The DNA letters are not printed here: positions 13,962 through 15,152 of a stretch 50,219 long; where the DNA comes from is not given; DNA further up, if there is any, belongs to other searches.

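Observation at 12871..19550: Undescribed paralogous array: secreted lectin-metzincin proteases coupled to outward-facing membrane-anchored partner proteins, with extra orphan partners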

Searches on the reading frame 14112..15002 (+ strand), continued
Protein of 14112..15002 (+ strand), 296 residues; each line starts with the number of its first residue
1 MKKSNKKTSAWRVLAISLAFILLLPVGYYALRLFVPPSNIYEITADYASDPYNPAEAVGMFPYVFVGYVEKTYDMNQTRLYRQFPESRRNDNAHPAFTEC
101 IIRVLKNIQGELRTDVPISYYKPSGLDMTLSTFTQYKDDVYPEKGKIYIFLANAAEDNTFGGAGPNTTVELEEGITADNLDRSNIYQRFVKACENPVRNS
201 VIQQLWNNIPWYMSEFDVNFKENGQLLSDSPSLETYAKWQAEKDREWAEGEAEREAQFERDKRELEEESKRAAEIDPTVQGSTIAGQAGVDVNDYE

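Call 60: list_cluster_members(proteins=[L018:485-976:+, L018:994-1611:+, L019:1075-1737:+, P0050, P0100, P0107, P0075, P0083, P0104, P0062])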
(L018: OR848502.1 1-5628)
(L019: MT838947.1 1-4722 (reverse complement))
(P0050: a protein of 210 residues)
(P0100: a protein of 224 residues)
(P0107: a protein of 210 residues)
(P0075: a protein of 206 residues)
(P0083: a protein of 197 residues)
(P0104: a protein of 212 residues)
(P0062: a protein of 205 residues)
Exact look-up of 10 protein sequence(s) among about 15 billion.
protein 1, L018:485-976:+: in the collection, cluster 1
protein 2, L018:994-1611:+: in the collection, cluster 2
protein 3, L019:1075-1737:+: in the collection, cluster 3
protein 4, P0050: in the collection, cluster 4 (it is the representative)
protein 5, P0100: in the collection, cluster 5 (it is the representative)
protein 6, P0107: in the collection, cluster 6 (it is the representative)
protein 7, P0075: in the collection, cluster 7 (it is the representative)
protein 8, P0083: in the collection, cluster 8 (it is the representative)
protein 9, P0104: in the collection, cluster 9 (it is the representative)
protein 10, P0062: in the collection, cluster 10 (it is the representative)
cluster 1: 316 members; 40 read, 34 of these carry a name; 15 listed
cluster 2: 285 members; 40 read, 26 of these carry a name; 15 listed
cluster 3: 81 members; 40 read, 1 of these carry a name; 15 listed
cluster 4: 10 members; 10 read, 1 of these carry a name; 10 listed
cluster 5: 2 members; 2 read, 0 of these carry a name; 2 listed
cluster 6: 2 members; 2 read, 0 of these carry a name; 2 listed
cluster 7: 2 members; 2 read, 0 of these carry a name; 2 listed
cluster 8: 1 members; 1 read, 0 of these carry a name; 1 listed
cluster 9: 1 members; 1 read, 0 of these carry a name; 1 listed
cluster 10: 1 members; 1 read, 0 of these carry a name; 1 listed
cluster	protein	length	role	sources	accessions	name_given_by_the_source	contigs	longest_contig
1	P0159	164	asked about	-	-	TPA: matrixin family metalloprotease [Listeria monocytogenes] | Matrixin family metalloprotease n=2 Tax=Listeria monocytogenes TaxID=1639 ... | matrixin family metalloprotease [Listeria monocytogenes]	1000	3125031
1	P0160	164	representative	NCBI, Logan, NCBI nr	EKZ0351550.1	matrixin family metalloprotease [Listeria monocytogenes]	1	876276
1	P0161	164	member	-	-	TPA: matrixin family metalloprotease [Listeria monocytogenes] | Matrixin family metalloprotease n=1 Tax=Listeria monocytogenes TaxID=1639 ... | matrixin family metalloprotease [Listeria monocytogenes]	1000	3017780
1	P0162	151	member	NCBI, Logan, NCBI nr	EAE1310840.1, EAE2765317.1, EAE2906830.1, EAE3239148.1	matrixin family metalloprotease [Listeria monocytogenes]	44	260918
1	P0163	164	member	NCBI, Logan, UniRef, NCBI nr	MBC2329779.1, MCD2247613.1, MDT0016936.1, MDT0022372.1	matrixin family metalloprotease [Listeria swaminathanii] | Matrixin family metalloprotease n=1 Tax=Listeria swaminathanii TaxID=2713501 ...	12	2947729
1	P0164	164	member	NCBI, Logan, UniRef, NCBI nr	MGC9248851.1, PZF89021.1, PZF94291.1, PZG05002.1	cell surface protein [Listeria ivanovii] | matrixin family metalloprotease n=1 Tax=Listeria ivanovii TaxID=1638 RepID=UPI00065E28E0 | matrixin family metalloprotease [Listeria ivanovii]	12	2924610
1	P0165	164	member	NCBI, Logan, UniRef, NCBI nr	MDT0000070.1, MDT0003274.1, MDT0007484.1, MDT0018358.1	matrixin family metalloprotease [Listeria cossartiae subsp. cayugensis] | Matrixin family metalloprotease n=1 Tax=Listeria cossartiae subsp. cayugensis ... | matrixin family metalloprotease [Listeria cossartiae]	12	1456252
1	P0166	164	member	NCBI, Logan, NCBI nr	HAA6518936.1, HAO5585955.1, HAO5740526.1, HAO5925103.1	TPA: matrixin family metalloprotease [Listeria monocytogenes] | cell surface protein [Listeria monocytogenes]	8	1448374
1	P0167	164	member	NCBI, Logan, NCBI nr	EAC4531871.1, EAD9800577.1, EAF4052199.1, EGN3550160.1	matrixin family metalloprotease [Listeria monocytogenes]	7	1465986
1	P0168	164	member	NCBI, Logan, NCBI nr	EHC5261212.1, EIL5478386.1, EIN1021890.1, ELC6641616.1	matrixin family metalloprotease [Listeria monocytogenes] | matrixin family metalloprotease [Listeria monocytogenes serotype 1/2a]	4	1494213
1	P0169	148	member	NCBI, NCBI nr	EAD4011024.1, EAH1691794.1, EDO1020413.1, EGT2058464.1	matrixin family metalloprotease [Listeria monocytogenes]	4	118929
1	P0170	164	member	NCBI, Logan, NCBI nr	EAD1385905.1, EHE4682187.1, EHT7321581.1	matrixin family metalloprotease [Listeria monocytogenes]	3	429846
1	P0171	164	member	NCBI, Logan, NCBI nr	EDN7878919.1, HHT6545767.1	TPA: matrixin family metalloprotease [Listeria monocytogenes] | matrixin family metalloprotease [Listeria monocytogenes]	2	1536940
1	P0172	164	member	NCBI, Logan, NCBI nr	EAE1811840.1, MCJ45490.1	matrixin family metalloprotease [Listeria monocytogenes]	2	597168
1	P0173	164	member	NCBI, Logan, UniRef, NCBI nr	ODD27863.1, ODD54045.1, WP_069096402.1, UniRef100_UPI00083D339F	cell surface protein [Listeria monocytogenes] | matrixin family metalloprotease n=1 Tax=Listeria monocytogenes TaxID=1639 ... | matrixin family metalloprotease [Listeria monocytogenes]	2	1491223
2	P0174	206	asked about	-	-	cell surface protein [Listeria monocytogenes] | Cell surface protein n=6 Tax=Listeria monocytogenes TaxID=1639 RepID=A0A9P1YKM7_LISMN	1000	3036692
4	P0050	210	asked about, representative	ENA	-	-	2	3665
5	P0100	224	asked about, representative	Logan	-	-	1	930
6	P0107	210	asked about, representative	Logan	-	-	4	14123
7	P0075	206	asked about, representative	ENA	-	-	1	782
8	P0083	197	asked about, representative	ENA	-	-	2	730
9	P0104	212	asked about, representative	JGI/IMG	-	-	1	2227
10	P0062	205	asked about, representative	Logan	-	-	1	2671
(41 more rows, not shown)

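Call 61: search_dna_similar(query=P0159, collection=phages, mode=protein, max_evalue=1, max_rows=40)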
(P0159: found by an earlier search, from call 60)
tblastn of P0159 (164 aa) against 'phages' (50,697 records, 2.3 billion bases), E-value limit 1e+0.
Records with a match: 5; places in all: 5; records where one place covers at least 80% of the query: 2.
Best place of each record, by identity: >=99% 1; 95-99% 2; <60% 2.
By first word of the organism name: Listeria 3; Lactobacillus 2.
By host as written in the record: Listeria monocytogenes 3; Lactobacillus brevis 2.
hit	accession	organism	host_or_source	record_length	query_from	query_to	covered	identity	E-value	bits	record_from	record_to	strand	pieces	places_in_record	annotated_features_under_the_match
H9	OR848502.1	Listeria phage LM 4-14-1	Listeria monocytogenes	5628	1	164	100%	100.0%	5e-105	334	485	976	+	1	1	record has no annotation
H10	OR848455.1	Listeria phage LM 4-14-1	Listeria monocytogenes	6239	1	164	100%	98.2%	3e-103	329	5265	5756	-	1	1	record has no annotation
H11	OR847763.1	Listeria phage LM 4-11-1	Listeria monocytogenes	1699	1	54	33%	96.3%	1e-26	109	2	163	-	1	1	record has no annotation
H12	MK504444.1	Lactobacillus phage 3-521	Lactobacillus brevis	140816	98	139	26%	47.8%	7e-2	39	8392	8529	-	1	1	Zn-dependent protease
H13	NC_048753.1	Lactobacillus phage 3-521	Lactobacillus brevis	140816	98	139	26%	47.8%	7e-2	39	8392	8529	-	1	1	Zn-dependent protease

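Call 68: find_related_loci(query=A7, collection=viral_contigs, flank=4000)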
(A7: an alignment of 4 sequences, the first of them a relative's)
Query A7 (164 aa) in viral_contigs; peptide patterns used: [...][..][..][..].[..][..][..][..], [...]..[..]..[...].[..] (x = any residue, [..] = any of these).
173 stretches matched a pattern; 8 encode a relative of the query (tblastn E <= 1e-3); 8 distinct loci.
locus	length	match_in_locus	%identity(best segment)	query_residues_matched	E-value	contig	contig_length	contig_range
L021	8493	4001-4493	98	1-164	1e-70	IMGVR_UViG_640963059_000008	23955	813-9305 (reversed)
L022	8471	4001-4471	39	2-164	3e-30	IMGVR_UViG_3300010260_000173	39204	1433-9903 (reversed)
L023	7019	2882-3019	48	98-139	2e-6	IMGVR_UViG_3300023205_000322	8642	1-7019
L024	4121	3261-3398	48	98-139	2e-6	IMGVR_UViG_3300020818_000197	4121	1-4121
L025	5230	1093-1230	48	98-139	2e-6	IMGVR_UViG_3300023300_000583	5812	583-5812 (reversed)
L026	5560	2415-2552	48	98-139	2e-6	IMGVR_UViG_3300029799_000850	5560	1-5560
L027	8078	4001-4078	65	116-139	6e-6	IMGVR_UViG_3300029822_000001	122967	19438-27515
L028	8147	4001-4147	37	116-163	2e-5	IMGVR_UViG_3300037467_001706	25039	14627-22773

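Call 72: find_related_loci(query=A8, collection=viral_contigs, flank=4000)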
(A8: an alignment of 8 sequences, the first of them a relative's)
Query A8 (206 aa) in viral_contigs; peptide patterns used: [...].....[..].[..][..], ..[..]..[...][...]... (x = any residue, [..] = any of these).
40 stretches matched a pattern; 3 encode a relative of the query (tblastn E <= 1e-3); 3 distinct loci.
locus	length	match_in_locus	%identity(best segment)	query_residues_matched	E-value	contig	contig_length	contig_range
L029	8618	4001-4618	86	1-206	1e-116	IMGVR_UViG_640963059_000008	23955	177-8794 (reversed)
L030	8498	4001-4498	38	9-177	2e-31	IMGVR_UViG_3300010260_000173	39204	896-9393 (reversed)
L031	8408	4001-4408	32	53-194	1e-11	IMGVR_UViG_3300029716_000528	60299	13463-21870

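Call 75: find_related_loci(query=A9, collection=metagenome_contigs, flank=3500)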
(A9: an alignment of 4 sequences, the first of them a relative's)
Query A9 (210 aa) in metagenome_contigs; peptide patterns used: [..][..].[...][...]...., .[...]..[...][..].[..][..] (x = any residue, [..] = any of these).
532 stretches matched a pattern; 183 encode a relative of the query (tblastn E <= 1e-3); the best 80 are kept; 80 distinct loci.
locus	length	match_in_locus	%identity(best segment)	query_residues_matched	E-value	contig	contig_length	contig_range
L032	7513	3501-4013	49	2-166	5e-55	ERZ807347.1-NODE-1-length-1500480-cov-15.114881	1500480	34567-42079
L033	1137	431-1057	44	1-210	1e-56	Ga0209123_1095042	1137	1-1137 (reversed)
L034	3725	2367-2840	55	28-188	2e-52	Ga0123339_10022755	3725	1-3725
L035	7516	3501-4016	45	2-170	2e-40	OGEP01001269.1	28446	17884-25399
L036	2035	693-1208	47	4-170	2e-40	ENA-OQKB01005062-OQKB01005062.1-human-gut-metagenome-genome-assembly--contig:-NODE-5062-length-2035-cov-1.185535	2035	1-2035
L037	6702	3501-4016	45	2-170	4e-40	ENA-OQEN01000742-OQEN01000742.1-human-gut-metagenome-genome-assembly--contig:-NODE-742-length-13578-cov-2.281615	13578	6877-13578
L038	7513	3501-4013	45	2-170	4e-40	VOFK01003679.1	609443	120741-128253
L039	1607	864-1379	45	2-170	6e-41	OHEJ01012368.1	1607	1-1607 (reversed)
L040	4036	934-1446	45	3-170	4e-40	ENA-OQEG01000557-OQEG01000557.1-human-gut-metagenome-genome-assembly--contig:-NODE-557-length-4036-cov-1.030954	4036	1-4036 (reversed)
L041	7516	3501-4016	45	2-170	1e-39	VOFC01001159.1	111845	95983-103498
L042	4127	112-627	45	2-170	1e-39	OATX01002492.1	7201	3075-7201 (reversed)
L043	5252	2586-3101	45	2-170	1e-39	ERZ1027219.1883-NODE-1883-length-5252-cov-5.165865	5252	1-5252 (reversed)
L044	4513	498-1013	45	2-170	9e-40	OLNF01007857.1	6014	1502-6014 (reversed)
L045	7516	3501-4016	45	2-170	1e-39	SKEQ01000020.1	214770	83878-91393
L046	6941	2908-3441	42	2-169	1e-39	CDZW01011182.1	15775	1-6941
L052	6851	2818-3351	42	2-169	1e-39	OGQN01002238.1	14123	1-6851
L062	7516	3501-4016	45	2-170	2e-39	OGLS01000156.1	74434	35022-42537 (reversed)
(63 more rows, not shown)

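Call 85: search_dna_similar(query=L030:3464-3961:+, collection=phages, mode=protein, max_evalue=10, max_rows=30)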
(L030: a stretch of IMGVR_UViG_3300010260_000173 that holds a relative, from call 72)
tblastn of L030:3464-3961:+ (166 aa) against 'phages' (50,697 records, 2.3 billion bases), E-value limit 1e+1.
Records with a match: 10; places in all: 10; records where one place covers at least 80% of the query: 2.
Best place of each record, by identity: <60% 10.
By first word of the organism name: Listeria 7; Virus 1; Bacteriophage 1; Enterococcus 1.
By host as written in the record: Listeria monocytogenes 7; - 3.
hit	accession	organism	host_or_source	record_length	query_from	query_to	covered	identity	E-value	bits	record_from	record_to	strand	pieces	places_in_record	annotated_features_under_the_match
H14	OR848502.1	Listeria phage LM 4-14-1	Listeria monocytogenes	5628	10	166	95%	39.0%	4e-24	102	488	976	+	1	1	record has no annotation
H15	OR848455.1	Listeria phage LM 4-14-1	Listeria monocytogenes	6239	10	166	95%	39.0%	2e-23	100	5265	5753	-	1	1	record has no annotation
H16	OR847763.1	Listeria phage LM 4-11-1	Listeria monocytogenes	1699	10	55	28%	47.2%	5e-2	39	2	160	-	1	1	record has no annotation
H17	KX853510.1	Virus Rctr197k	enrichment culture DAMO/AAA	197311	117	165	30%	43.1%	3e-2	40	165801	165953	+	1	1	hypothetical protein (x2)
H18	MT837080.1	Bacteriophage sp.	human fecal samples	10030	97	137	25%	42.2%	2e-1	37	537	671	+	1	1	record has no annotation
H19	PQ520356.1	Enterococcus phage IME_EF3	-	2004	61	105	27%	26.7%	8e+0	32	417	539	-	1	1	record has no annotation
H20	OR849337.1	Listeria phage LM 4-14-1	Listeria monocytogenes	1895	109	141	20%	36.4%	5e-1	36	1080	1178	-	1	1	record has no annotation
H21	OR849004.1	Listeria phage LM 4-14-1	Listeria monocytogenes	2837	109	141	20%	36.4%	5e-1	36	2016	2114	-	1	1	record has no annotation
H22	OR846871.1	Listeria phage LM 4-11-1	Listeria monocytogenes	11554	109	141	20%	36.4%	5e-1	36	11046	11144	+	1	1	record has no annotation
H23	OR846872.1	Listeria phage LM 4-11-1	Listeria monocytogenes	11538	109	141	20%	36.4%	5e-1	36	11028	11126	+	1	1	record has no annotation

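Call 86: get_annotated_region(hit=H21, flank=3000)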
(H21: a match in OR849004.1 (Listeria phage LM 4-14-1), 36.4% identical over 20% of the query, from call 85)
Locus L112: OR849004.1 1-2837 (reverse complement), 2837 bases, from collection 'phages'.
description: UNVERIFIED_ORG: Listeria phage LM 4-14-1 clone NODE_907_length_2837_cov_36.155072 genomic sequence.
organism: Listeria phage LM 4-14-1 (NCBI taxid 3113836)
taxonomy: Viruses
host: Listeria monocytogenes; source: wastewater; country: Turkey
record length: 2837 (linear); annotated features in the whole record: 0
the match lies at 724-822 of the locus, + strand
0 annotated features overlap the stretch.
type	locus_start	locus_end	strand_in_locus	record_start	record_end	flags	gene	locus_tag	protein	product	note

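Call 87: get_annotated_region(hit=H22, flank=4000)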
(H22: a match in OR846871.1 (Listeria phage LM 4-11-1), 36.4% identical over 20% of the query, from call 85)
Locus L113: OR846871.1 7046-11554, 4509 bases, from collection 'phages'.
description: UNVERIFIED_ORG: Listeria phage LM 4-11-1 clone NODE_156_length_11554_cov_36.569835 genomic sequence.
organism: Listeria phage LM 4-11-1 (NCBI taxid 3113835)
taxonomy: Viruses
host: Listeria monocytogenes; source: wastewater; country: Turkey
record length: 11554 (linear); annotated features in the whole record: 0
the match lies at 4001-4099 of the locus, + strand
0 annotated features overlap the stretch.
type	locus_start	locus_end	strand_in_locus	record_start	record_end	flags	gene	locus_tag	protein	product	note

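Call 95: search_protein_families(library=phrogs, proteins=[window:14112-15002:+, P0159, P0174, L112:364-894:+, L112:907-1575:+], max_evalue=0.01)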
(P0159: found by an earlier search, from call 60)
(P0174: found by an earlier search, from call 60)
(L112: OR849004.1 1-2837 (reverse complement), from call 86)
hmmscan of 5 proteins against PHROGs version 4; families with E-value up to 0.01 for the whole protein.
window:14112-15002:+ (296 aa): 0 families

P0159 (164 aa): 0 families

P0174 (206 aa): 0 families

L112:364-894:+ (177 aa): 0 families

L112:907-1575:+ (223 aa): 3 families
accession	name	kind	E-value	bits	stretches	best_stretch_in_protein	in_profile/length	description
phrog_478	-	integration and excision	0.00051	21.1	1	3-109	1-97/129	site-specific recombination directionality factor RDF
phrog_5610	-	unknown function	0.0038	17.8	1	3-123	1-117/316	-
phrog_12816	-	unknown function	0.0051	18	1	5-78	3-80/140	-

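Call 97: search_protein_families(library=pfam, proteins=[P0159, P0174, L112:364-894:+, L112:907-1575:+, L062:2290-2787:+, L062:2968-3465:+, L034:1078-2229:+, L062:4371-5588:+], max_evalue=0.1)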
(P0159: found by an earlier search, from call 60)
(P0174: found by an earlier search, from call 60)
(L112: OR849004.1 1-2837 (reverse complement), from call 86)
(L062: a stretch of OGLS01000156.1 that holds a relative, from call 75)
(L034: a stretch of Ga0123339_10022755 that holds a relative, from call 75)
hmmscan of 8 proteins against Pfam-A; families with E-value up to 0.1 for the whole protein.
P0159 (164 aa): 5 families
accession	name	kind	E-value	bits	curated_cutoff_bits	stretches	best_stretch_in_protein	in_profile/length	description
PF00413.30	Peptidase_M10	-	2.3e-06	28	24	1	102-161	89-158/159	Matrixin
PF05572.19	Peptidase_M43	-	0.0098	16.3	23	1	98-138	49-90/152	Pregnancy-associated plasma protein-A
PF01435.24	Peptidase_M48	-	0.022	15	20.3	1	76-146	21-94/186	Peptidase family M48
PF13699.11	eCIS_core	-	0.066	13.8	22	0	86-126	31-71/79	eCIS core domain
PF13582.12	Reprolysin_3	-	0.075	14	22.4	1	97-132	89-122/123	Metallo-peptidase family M12B Reprolysin-like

P0174 (206 aa): 0 families

L112:364-894:+ (177 aa): 9 families
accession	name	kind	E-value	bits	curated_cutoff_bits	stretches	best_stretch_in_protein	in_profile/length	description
PF00413.30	Peptidase_M10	-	3.9e-08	33.8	24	1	131-176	110-158/159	Matrixin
PF13582.12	Reprolysin_3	-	0.0017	19.3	22.4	1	91-145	77-122/123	Metallo-peptidase family M12B Reprolysin-like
PF13583.11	Reprolysin_4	-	0.0084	16.2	22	1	119-150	127-156/203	Metallo-peptidase family M12B Reprolysin-like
PF07998.17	Peptidase_M54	-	0.01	16.3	24.4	1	119-153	135-168/194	Peptidase family M54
PF13688.12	Reprolysin_5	-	0.022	15.5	27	1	99-148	124-160/196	Metallo-peptidase family M12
PF05572.19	Peptidase_M43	-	0.033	14.6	23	1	61-146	9-85/152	Pregnancy-associated plasma protein-A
PF10462.15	Peptidase_M66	-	0.034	13.5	20.6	1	130-148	193-211/306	Peptidase M66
PF12044.14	Metallopep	-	0.034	13.2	27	1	133-155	318-338/427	Putative peptidase family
PF13574.12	Reprolysin_2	-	0.037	14.3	27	1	97-150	95-146/195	Metallo-peptidase family M12B Reprolysin-like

L112:907-1575:+ (223 aa): 2 families
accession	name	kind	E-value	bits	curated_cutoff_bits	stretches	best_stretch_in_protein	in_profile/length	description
PF05984.18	Cytomega_UL20A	-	0.017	15.9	27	1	5-74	3-77/107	Cytomegalovirus UL20A protein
PF07873.16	YabP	-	0.059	13.6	27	0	127-150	18-41/64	YabP family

L062:2290-2787:+ (166 aa): 1 family
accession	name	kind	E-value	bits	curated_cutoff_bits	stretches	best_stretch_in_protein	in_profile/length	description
PF01571.26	GCV_T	-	0.093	12.4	25.6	0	23-73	66-116/255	Aminomethyltransferase folate-binding domain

L062:2968-3465:+ (166 aa): 13 families
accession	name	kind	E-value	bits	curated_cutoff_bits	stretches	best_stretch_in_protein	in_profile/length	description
PF00413.30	Peptidase_M10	-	1.9e-07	31.6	24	1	113-163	103-158/159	Matrixin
PF05572.19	Peptidase_M43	-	3.2e-06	27.6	23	1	97-140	46-90/152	Pregnancy-associated plasma protein-A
PF16313.11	DUF4953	-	1.2e-05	25.1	24.2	1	109-143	4-38/316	Met-zincin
PF01400.30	Astacin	-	0.00025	21.2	22.5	1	51-137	18-97/189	Astacin (Peptidase family M12A)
PF10462.15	Peptidase_M66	-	0.00039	19.9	20.6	1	117-164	191-239/306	Peptidase M66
PF13688.12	Reprolysin_5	-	0.0013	19.4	27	1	93-150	112-170/196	Metallo-peptidase family M12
PF12388.14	Peptidase_M57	-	0.003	17.8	21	1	54-135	59-150/212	Dual-action HEIGH metallo-peptidase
PF13574.12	Reprolysin_2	-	0.0034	17.7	27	1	105-147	113-152/195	Metallo-peptidase family M12B Reprolysin-like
PF13582.12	Reprolysin_3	-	0.0054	17.7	22.4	1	92-134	76-122/123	Metallo-peptidase family M12B Reprolysin-like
PF10263.15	SprT-like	-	0.0064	16.8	25.6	1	80-131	19-74/108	SprT-like family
PF12044.14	Metallopep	-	0.014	14.4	27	1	123-153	319-349/427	Putative peptidase family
PF07998.17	Peptidase_M54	-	0.022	15.2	24.4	1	122-147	149-173/194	Peptidase family M54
PF03739.19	LptF_LptG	-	0.068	12.6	27.9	1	7-111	101-203/353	Lipopolysaccharide export system permease LptF/LptG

L034:1078-2229:+ (384 aa): 9 families
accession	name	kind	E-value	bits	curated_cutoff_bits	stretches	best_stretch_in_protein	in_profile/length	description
PF01453.30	B_lectin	-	4e-13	50.2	32.4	2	54-107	20-76/105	D-mannose binding lectin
PF00413.30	Peptidase_M10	-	6.1e-05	23.4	24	1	336-380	108-157/159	Matrixin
PF12388.14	Peptidase_M57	-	0.00045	20.4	21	1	336-357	133-154/212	Dual-action HEIGH metallo-peptidase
PF01435.24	Peptidase_M48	-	0.00052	20.3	20.3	1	299-358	27-86/186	Peptidase family M48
PF14250.11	AbrB-like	-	0.00083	19.9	25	0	157-188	9-43/70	AbrB-like transcriptional regulator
PF13688.12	Reprolysin_5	-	0.0046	17.6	27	1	320-353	131-158/196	Metallo-peptidase family M12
PF16313.11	DUF4953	-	0.026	14.2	24.2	1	338-354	15-31/316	Met-zincin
PF13582.12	Reprolysin_3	-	0.039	14.9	22.4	1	333-352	107-122/123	Metallo-peptidase family M12B Reprolysin-like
PF01400.30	Astacin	-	0.059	13.5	22.5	0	336-353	78-95/189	Astacin (Peptidase family M12A)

L062:4371-5588:+ (406 aa): 0 families
